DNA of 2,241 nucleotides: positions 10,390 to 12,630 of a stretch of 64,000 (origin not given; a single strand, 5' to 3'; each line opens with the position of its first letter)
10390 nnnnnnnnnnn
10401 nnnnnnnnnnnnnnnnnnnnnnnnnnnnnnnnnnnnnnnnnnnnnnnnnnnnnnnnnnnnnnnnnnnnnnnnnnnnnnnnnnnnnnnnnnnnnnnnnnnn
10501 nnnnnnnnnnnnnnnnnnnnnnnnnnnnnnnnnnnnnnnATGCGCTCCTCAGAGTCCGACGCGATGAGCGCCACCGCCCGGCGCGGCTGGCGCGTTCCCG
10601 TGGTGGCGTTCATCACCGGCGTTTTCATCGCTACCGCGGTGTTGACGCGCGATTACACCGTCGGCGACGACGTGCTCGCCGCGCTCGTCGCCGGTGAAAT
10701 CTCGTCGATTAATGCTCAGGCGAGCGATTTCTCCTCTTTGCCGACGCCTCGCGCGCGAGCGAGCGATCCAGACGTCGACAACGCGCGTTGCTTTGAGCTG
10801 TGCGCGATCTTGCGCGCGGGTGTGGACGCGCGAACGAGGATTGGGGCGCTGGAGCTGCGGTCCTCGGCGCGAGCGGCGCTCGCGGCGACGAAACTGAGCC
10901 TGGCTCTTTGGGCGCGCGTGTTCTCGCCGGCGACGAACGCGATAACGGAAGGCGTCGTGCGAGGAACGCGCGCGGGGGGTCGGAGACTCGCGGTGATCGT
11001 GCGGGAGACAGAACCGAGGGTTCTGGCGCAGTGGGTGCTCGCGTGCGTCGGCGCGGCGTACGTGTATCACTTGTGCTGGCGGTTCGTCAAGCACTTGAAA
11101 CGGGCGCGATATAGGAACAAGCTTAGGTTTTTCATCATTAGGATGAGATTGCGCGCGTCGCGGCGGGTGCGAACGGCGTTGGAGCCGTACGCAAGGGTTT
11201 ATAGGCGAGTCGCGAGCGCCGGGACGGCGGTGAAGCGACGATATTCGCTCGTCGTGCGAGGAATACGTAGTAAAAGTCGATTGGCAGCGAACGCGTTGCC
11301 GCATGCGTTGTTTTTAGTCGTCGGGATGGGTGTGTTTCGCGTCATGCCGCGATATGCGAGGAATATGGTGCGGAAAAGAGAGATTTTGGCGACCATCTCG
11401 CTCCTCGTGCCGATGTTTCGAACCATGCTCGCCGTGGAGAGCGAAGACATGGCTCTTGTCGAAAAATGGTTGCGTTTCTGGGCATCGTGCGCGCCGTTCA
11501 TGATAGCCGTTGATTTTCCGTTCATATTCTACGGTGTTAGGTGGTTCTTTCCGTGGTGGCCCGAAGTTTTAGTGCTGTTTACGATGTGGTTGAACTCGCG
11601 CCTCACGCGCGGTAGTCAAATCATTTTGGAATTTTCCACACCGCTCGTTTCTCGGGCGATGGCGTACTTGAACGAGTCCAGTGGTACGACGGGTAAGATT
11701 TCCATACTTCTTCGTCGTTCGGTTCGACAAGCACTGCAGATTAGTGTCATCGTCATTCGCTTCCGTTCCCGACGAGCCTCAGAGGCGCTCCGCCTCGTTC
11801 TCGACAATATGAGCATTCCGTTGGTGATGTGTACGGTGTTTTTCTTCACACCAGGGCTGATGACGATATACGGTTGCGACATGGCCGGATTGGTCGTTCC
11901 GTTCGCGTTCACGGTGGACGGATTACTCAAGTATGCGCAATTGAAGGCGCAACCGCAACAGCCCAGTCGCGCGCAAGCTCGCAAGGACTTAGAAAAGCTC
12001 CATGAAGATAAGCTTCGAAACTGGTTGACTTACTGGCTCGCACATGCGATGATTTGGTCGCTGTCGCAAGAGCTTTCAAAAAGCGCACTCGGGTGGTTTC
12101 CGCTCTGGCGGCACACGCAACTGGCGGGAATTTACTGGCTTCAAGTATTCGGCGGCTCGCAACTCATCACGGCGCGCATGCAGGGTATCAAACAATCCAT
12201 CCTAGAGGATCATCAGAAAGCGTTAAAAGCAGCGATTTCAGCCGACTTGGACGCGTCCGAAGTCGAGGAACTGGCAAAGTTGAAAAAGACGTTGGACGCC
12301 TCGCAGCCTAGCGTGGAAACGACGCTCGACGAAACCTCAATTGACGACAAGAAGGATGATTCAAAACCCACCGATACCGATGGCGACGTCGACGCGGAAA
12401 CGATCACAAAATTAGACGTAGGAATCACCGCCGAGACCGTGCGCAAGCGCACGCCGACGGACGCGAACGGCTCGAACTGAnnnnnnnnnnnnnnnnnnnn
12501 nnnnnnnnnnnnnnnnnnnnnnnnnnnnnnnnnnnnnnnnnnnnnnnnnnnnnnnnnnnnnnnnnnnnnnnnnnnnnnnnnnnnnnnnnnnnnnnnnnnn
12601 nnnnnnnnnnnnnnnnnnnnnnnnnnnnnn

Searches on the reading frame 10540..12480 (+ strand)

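Call 71: search_protein_families(library=pfam, proteins=[window:10540-12480:+], max_evalue=0.001)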
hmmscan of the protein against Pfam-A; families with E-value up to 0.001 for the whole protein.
window:10540-12480:+ (646 aa): 1 family
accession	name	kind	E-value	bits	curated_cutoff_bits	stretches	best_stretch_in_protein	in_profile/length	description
PF03134.24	TB2_DP1_HVA22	-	1.1e-13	51.3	27.2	2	487-543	12-69/77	TB2/DP1, HVA22 family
